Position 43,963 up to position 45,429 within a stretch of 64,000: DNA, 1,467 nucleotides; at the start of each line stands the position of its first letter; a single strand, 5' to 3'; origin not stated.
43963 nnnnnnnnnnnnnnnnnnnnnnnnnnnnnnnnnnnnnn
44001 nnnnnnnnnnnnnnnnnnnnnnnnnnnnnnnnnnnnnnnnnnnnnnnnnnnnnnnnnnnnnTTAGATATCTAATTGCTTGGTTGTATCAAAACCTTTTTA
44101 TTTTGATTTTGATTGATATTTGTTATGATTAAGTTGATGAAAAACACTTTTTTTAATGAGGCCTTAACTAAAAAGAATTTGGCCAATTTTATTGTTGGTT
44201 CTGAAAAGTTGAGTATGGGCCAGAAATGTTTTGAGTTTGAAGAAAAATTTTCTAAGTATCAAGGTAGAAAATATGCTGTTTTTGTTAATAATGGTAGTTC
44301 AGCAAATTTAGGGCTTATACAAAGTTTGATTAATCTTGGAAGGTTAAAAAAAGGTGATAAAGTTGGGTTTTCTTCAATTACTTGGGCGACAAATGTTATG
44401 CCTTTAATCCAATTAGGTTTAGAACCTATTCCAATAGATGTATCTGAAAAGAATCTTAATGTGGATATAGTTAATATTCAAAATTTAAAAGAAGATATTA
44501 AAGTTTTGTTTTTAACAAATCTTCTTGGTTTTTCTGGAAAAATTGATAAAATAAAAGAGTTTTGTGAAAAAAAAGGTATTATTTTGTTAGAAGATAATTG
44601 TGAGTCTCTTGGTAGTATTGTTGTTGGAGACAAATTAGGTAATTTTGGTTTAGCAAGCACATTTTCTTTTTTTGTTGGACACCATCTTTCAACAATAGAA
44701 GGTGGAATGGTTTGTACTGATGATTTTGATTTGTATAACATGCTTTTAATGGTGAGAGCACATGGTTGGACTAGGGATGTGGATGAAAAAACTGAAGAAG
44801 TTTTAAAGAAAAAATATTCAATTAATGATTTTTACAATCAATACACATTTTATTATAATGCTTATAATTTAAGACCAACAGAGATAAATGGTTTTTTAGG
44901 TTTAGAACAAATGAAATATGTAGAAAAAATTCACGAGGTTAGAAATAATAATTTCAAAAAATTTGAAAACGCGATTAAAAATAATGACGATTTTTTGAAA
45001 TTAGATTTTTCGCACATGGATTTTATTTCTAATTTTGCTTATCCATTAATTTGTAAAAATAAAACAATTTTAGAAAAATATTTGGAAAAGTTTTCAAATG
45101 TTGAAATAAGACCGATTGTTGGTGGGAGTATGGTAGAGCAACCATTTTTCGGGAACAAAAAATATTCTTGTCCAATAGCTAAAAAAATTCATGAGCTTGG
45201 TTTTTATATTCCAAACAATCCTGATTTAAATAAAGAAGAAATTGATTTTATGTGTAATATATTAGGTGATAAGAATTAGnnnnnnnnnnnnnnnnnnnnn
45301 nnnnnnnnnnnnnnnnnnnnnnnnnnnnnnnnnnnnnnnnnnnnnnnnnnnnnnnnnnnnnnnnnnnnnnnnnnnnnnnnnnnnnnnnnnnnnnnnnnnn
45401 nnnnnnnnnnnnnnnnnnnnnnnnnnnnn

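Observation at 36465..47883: One locus encodes three alternative fates of GDP-4-keto-6-deoxymannose (fucose, a 3,6-dideoxyhexose, perosamine) plus two gmd paralogs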

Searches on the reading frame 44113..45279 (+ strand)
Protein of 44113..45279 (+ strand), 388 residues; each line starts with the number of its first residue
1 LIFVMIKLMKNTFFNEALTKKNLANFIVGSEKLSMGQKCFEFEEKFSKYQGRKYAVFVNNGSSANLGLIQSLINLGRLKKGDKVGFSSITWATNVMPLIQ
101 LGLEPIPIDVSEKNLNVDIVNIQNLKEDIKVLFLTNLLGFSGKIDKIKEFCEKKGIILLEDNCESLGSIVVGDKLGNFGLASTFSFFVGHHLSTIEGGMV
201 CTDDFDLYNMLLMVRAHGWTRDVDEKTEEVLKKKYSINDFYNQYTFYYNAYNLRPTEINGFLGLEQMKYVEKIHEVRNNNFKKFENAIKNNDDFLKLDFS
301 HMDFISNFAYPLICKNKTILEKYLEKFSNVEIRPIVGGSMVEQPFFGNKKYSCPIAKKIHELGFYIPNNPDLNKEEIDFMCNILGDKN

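Call 3: search_protein_families(library=pfam, proteins=[window:44113-45279:+])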
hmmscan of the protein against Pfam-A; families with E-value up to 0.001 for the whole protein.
window:44113-45279:+ (388 aa): 2 families
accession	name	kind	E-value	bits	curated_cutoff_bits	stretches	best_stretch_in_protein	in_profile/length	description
PF01041.23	DegT_DnrJ_EryC1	-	5e-55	187.6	19.8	1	24-383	11-358/360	DegT/DnrJ/EryC1/StrS aminotransferase family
PF01212.27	Beta_elim_lyase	-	0.00072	19.4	27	0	18-161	14-168/288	Beta-eliminating lyase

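Call 4: search_protein_families(library=ncbifam, proteins=[window:44113-45279:+])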
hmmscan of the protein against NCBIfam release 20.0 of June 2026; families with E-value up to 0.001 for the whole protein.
window:44113-45279:+ (388 aa): 7 families
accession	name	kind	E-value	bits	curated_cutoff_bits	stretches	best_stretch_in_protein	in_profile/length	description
NF011936.0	PRK15407.1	equivalog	9e-55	186.1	423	1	32-384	60-432/440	lipopolysaccharide biosynthesis protein RfbH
TIGR03588.1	PseC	equivalog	2.9e-39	135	423.5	1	27-384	20-376/380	UDP-4-amino-4,6-dideoxy-N-acetyl-beta-L-altrosamine transaminase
TIGR04181.1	NHT_00031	hypoth_equivalog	2.9e-31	108.6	420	1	34-367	27-357/359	LegC family aminotransferase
NF008658.2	PRK11658.1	equivalog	1.2e-25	90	631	1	27-291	23-274/379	UDP-4-amino-4-deoxy-L-arabinose aminotransferase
NF008687.0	PRK11706.1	equivalog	4.6e-17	61.8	375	1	52-300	45-279/375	dTDP-4-amino-4,6-dideoxygalactose transaminase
TIGR04427.1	PLP_DesI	equivalog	5.1e-16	58.8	650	1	36-227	51-237/390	dTDP-4-dehydro-6-deoxyglucose aminotransferase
TIGR02379.1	ECA_wecE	subfamily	1.8e-10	40.2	434.85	1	63-293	56-273/376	dTDP-4-amino-4,6-dideoxy-D-glucose transaminase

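Call 7: search_solved_structures(query=window:44113-45279:+, show_alignments=3)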
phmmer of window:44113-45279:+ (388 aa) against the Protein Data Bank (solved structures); distinct sequences matched with E-value up to 0.001: 56.
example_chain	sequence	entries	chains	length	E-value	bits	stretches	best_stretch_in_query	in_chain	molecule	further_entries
2gms_A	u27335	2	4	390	3e-59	204.2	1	26-380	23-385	Putative pyridoxamine 5-phosphate-dependent dehydrase, Wbdk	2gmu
3b8x_A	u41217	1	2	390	3.7e-58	200.6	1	26-380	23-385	Pyridoxamine 5-phosphate-dependent dehydrase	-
2r0t_A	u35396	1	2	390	6.4e-58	199.8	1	26-380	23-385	Pyridoxamine 5-phosphate-dependent dehydrase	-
3gr9_A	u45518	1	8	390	7.9e-58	199.5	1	26-380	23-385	ColD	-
3bcx_A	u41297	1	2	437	2.6e-36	128.7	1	35-380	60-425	CDP-6-deoxy-L-threo-D-glycero-4-hexulose-3-dehydrase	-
3bb8_A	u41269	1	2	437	4.7e-35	124.5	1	35-380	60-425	CDP-4-keto-6-deoxy-D-glucose-3-dehydrase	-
9wvy_A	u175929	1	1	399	2.5e-29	105.7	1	30-222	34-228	Putative NDP-4-keto-6-deoxyglucose-3-dehydratase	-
2fn6_A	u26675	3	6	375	1.2e-23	87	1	25-322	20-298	AMINOTRANSFERASE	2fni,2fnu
7b0d_A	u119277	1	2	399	1.3e-23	86.8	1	35-386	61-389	Glutamine--scyllo-inositol transaminase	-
3bn1_A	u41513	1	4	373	6.1e-22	81.4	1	34-219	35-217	Perosamine synthetase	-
3dr7_A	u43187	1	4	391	7.2e-22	81.1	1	34-219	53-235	Putative perosamine synthetase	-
3dr4_A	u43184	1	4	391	9.8e-22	80.7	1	34-219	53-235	Putative perosamine synthetase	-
7n63_A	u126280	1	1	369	2.3e-20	76.2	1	34-385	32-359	Putative aminotransferase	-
3frk_A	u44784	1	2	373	1.2e-18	70.5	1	35-381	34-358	QdtB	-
1o61_A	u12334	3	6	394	3.5e-18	69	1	35-201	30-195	aminotransferase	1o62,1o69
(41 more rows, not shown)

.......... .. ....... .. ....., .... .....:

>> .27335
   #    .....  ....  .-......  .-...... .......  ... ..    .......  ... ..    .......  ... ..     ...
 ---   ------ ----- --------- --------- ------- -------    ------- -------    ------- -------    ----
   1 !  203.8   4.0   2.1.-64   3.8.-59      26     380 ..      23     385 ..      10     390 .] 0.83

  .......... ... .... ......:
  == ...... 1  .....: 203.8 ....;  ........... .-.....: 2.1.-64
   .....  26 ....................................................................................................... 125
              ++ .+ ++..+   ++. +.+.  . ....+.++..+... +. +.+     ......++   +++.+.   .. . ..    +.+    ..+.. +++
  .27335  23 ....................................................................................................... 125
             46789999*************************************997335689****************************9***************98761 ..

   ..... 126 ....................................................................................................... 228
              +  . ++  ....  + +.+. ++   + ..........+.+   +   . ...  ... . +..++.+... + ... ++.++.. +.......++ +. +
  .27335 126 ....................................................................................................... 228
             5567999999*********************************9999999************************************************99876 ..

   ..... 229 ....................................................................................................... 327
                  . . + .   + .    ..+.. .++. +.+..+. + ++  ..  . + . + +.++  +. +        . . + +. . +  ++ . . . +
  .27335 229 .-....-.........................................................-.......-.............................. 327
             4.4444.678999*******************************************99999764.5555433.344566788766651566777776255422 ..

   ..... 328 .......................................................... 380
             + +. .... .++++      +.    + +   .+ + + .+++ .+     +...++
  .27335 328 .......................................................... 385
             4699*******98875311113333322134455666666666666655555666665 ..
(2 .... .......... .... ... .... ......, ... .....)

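Call 20: find_homologous_proteins(query=window:44113-45279:+)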
Query window:44113-45279:+ (388 aa): 7987 proteins with E <= 0.001 among 8000 candidates; the best 120 are listed.
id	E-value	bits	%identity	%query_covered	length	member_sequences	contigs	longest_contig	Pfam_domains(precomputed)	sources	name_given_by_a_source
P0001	3.1e-255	864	100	99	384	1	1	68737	PF01041.24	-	-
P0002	6.8e-193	659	74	98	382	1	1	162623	PF01041.24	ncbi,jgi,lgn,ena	ncbi:MAG: aminotransferase class I/II-fold pyridoxal phosphate-dependent enzyme [archaeon]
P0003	2.2e-190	651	72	98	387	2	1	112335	PF00155.28,PF01041.24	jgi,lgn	jgi:CDP-6-deoxy-D-xylo-4-hexulose-3-dehydrase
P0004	5.7e-187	639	71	98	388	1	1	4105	PF01041.24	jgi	-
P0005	4.7e-186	636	72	98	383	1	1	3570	PF01041.24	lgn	-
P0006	7.2e-184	629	71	98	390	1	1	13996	PF01041.24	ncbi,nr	ncbi:UDP-4-amino-4-deoxy-L-arabinose--oxoglutarate aminotransferase [uncultured archaeon]|nr:UDP-4-a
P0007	1.5e-183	628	73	97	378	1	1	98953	PF01041.24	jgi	jgi:CDP-6-deoxy-D-xylo-4-hexulose-3-dehydrase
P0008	3.4e-178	611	71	98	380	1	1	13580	PF00155.28,PF01041.24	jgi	jgi:CDP-6-deoxy-D-xylo-4-hexulose-3-dehydrase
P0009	2.6e-174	598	68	98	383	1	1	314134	PF01041.24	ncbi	-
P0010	8.3e-174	596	68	98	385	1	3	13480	PF01041.24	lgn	-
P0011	1.1e-166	573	67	98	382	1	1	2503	PF01053.27,PF01041.24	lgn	-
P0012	5.4e-164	564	68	98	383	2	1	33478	PF01041.24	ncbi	-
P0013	1.1e-163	563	65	98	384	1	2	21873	PF01053.27,PF01041.24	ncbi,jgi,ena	-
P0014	1.6e-163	562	65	97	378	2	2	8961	PF01041.24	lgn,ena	-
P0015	3.5e-162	558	65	98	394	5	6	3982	PF01053.27,PF01041.24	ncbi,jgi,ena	-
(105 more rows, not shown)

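Call 24: find_encoding_contigs(protein=P0002, flank=10000, max_places=2)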
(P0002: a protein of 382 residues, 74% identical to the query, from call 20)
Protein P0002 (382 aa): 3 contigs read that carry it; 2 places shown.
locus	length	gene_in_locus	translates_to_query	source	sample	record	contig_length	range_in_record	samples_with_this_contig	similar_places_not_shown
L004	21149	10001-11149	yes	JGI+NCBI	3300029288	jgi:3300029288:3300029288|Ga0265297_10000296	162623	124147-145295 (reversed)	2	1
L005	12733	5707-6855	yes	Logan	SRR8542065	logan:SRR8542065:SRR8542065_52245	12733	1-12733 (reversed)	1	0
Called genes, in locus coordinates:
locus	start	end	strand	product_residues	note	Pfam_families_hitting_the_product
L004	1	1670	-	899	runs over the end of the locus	PF12245:Big_3_2 (faint)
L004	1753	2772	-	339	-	PF01142:TruD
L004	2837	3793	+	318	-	PF01073:3Beta_HSD (faint), PF01370:Epimerase, PF02719:Polysacc_synt_2 (faint), PF16363:GDP_Man_Dehyd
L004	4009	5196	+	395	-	PF01943:Polysacc_synt, PF13440:Polysacc_synt_3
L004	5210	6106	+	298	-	PF01501:Glyco_transf_8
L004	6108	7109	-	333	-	PF01793:Glyco_transf_15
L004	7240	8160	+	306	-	-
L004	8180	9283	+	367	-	PF04577:Glyco_transf_61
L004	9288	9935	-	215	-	PF13489:Methyltransf_23, PF13847:Methyltransf_31 (faint), PF08241:Methyltransf_11, PF08242:Methyltransf_12 (weak), PF13649:Methyltransf_25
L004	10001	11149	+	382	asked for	PF01041:DegT_DnrJ_EryC1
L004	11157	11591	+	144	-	PF00293:NUDIX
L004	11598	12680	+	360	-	PF01041:DegT_DnrJ_EryC1, PF00155:Aminotran_1_2 (weak), PF00266:Aminotran_5 (faint), PF01053:Cys_Met_Meta_PP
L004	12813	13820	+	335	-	PF01370:Epimerase, PF04321:RmlD_sub_bind, PF16363:GDP_Man_Dehyd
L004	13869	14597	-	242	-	PF03848:TehB, PF13489:Methyltransf_23 (weak), PF05175:MTS (weak), PF06325:PrmA, PF13847:Methyltransf_31, PF08241:Methyltransf_11, PF08242:Methyltransf_12, PF13649:Methyltransf_25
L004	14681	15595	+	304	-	-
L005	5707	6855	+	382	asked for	PF01041:DegT_DnrJ_EryC1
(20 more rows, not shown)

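Call 25: find_encoding_contigs(protein=P0003, flank=10000, max_places=2)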
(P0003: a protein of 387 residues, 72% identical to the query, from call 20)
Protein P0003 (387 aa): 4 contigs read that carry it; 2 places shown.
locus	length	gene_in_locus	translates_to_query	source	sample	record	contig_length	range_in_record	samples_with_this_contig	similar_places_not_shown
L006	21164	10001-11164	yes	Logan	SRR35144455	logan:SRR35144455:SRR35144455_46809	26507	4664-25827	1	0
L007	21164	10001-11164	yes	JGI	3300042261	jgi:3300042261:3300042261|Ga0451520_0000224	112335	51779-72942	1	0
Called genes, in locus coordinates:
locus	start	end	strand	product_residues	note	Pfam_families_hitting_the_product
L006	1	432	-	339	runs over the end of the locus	PF01142:TruD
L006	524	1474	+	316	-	PF01073:3Beta_HSD (faint), PF01370:Epimerase, PF02719:Polysacc_synt_2 (faint), PF16363:GDP_Man_Dehyd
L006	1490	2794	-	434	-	PF01210:NAD_Gly3P_dh_N (faint), PF03721:UDPG_MGDP_dh_N, PF03807:F420_oxidored (faint), PF00984:UDPG_MGDP_dh, PF03720:UDPG_MGDP_dh_C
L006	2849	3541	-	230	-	PF13489:Methyltransf_23, PF13847:Methyltransf_31, PF08241:Methyltransf_11, PF08242:Methyltransf_12, PF13649:Methyltransf_25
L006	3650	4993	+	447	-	PF01943:Polysacc_synt, PF13440:Polysacc_synt_3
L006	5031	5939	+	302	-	PF01501:Glyco_transf_8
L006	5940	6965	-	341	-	PF01793:Glyco_transf_15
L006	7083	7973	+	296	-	-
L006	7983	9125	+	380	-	PF04577:Glyco_transf_61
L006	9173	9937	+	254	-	PF01209:Ubie_methyltran (weak), PF03848:TehB (weak), PF13847:Methyltransf_31, PF08241:Methyltransf_11, PF08242:Methyltransf_12, PF13649:Methyltransf_25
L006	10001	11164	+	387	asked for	PF00155:Aminotran_1_2 (weak), PF01041:DegT_DnrJ_EryC1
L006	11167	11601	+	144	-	PF00293:NUDIX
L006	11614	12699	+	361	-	PF01041:DegT_DnrJ_EryC1, PF00155:Aminotran_1_2 (weak), PF01053:Cys_Met_Meta_PP (weak)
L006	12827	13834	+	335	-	PF01370:Epimerase, PF04321:RmlD_sub_bind (weak), PF16363:GDP_Man_Dehyd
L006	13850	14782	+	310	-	-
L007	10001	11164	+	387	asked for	PF00155:Aminotran_1_2 (weak), PF01041:DegT_DnrJ_EryC1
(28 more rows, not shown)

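Call 38: find_related_loci(query=A1, collection=genome_contigs, flank=10000)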
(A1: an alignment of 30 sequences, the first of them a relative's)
Query A1 (384 aa) in genome_contigs; peptide patterns used: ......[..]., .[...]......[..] (x = any residue, [..] = any of these).
600 stretches matched a pattern (row limit reached: there are more); 300 encode a relative of the query (tblastn E <= 1e-3); the best 80 are kept; 80 distinct loci.
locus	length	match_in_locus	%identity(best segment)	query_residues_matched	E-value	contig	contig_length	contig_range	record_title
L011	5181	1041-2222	60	1-383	9e-159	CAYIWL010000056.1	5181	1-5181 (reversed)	MAG TPA_asm: Candidatus Woesearchaeota archaeon isolate ERP119705_co6_841 genome assembly, contig: NODE_27380_length_518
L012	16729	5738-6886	58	2-376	1e-150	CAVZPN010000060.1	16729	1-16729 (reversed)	MAG: uncultured archaeon isolate MFD02832.bin.2.135 genome assembly, contig: contig_75582, whole genome shotgun sequence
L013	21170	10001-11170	58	2-381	1e-149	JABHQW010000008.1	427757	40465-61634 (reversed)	MAG: Candidatus Woesearchaeota archaeon isolate SI039_bin115 k141_1797022, whole genome shotgun sequence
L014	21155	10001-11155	56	1-380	2e-141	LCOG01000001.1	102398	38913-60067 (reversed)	MAG: Parcubacteria group bacterium GW2011_GWA2_47_26 UX98_C0001, whole genome shotgun sequence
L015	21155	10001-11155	55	1-380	1e-141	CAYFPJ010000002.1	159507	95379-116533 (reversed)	MAG TPA_asm: uncultured Gammaproteobacteria bacterium isolate ERP019367_co2_52 genome assembly, contig: NODE_103_length_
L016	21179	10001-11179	55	1-384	4e-141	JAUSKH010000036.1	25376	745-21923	MAG: Nanoarchaeota archaeon isolate E14_metabat.bin.43 E14_k141_1017465, whole genome shotgun sequence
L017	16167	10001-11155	56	1-380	1e-140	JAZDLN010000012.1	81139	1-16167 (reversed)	MAG: Candidatus Falkowbacteria bacterium isolate MEGAHIT-group-0.601 k141_101586, whole genome shotgun sequence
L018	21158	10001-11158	55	1-381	3e-140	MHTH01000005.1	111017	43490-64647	MAG: Candidatus Vogelbacteria bacterium RIFOXYB1_FULL_42_16 rifoxyb1_full_scaffold_180, whole genome shotgun sequence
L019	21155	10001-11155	55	1-380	6e-140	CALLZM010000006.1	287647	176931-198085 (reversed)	MAG TPA_asm: uncultured Candidatus Saccharibacteria bacterium isolate SRR2107182_bin.106_CONCOCT_v1.1_MAG genome assembl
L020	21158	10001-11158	51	1-381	2e-137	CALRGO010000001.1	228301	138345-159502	MAG: Parcubacteria group bacterium isolate AH-24oct19-277 genome assembly, contig: AH-24oct19-C17, whole genome shotgun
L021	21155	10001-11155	53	1-380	2e-137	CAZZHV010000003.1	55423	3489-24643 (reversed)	MAG TPA_asm: uncultured Candidatus Saccharibacteria bacterium isolate SRP200132_co1_55 genome assembly, contig: NODE_888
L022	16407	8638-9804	56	1-382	2e-135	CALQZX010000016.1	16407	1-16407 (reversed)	MAG: Parcubacteria group bacterium isolate MiH-14oct19-109 genome assembly, contig: MiH-14oct19-C7158, whole genome shot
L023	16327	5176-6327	52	2-380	2e-135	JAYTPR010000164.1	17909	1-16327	MAG: Candidatus Peribacterales bacterium isolate GFS_4442 GFS_4442_163, whole genome shotgun sequence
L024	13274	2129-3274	55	1-374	3e-135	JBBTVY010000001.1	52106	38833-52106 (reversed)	MAG: Patescibacteria group bacterium isolate H43-bin079_1 H43_bin079_1_000000000001, whole genome shotgun sequence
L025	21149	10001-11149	55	1-378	4e-135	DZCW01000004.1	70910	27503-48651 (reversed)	MAG TPA_asm: Candidatus Saccharimonas sp. isolate SulCav_PC08_64_41_18 SulCav_PC08-64_90_length_70910_cov_12.078668, who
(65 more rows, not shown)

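Call 56: search_solved_structures(query=window:44113-45279:+, show_alignments=5, max_evalue=1e-34)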
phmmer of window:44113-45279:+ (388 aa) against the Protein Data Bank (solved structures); distinct sequences matched with E-value up to 1e-34: 6.
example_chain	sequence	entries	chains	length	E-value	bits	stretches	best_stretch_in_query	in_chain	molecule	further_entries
2gms_A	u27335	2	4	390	3e-59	204.2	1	26-380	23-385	Putative pyridoxamine 5-phosphate-dependent dehydrase, Wbdk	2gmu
3b8x_A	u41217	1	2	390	3.7e-58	200.6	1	26-380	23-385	Pyridoxamine 5-phosphate-dependent dehydrase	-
2r0t_A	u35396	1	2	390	6.4e-58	199.8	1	26-380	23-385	Pyridoxamine 5-phosphate-dependent dehydrase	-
3gr9_A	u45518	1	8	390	7.9e-58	199.5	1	26-380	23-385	ColD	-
3bcx_A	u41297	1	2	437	2.6e-36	128.7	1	35-380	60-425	CDP-6-deoxy-L-threo-D-glycero-4-hexulose-3-dehydrase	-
3bb8_A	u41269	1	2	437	4.7e-35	124.5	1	35-380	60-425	CDP-4-keto-6-deoxy-D-glucose-3-dehydrase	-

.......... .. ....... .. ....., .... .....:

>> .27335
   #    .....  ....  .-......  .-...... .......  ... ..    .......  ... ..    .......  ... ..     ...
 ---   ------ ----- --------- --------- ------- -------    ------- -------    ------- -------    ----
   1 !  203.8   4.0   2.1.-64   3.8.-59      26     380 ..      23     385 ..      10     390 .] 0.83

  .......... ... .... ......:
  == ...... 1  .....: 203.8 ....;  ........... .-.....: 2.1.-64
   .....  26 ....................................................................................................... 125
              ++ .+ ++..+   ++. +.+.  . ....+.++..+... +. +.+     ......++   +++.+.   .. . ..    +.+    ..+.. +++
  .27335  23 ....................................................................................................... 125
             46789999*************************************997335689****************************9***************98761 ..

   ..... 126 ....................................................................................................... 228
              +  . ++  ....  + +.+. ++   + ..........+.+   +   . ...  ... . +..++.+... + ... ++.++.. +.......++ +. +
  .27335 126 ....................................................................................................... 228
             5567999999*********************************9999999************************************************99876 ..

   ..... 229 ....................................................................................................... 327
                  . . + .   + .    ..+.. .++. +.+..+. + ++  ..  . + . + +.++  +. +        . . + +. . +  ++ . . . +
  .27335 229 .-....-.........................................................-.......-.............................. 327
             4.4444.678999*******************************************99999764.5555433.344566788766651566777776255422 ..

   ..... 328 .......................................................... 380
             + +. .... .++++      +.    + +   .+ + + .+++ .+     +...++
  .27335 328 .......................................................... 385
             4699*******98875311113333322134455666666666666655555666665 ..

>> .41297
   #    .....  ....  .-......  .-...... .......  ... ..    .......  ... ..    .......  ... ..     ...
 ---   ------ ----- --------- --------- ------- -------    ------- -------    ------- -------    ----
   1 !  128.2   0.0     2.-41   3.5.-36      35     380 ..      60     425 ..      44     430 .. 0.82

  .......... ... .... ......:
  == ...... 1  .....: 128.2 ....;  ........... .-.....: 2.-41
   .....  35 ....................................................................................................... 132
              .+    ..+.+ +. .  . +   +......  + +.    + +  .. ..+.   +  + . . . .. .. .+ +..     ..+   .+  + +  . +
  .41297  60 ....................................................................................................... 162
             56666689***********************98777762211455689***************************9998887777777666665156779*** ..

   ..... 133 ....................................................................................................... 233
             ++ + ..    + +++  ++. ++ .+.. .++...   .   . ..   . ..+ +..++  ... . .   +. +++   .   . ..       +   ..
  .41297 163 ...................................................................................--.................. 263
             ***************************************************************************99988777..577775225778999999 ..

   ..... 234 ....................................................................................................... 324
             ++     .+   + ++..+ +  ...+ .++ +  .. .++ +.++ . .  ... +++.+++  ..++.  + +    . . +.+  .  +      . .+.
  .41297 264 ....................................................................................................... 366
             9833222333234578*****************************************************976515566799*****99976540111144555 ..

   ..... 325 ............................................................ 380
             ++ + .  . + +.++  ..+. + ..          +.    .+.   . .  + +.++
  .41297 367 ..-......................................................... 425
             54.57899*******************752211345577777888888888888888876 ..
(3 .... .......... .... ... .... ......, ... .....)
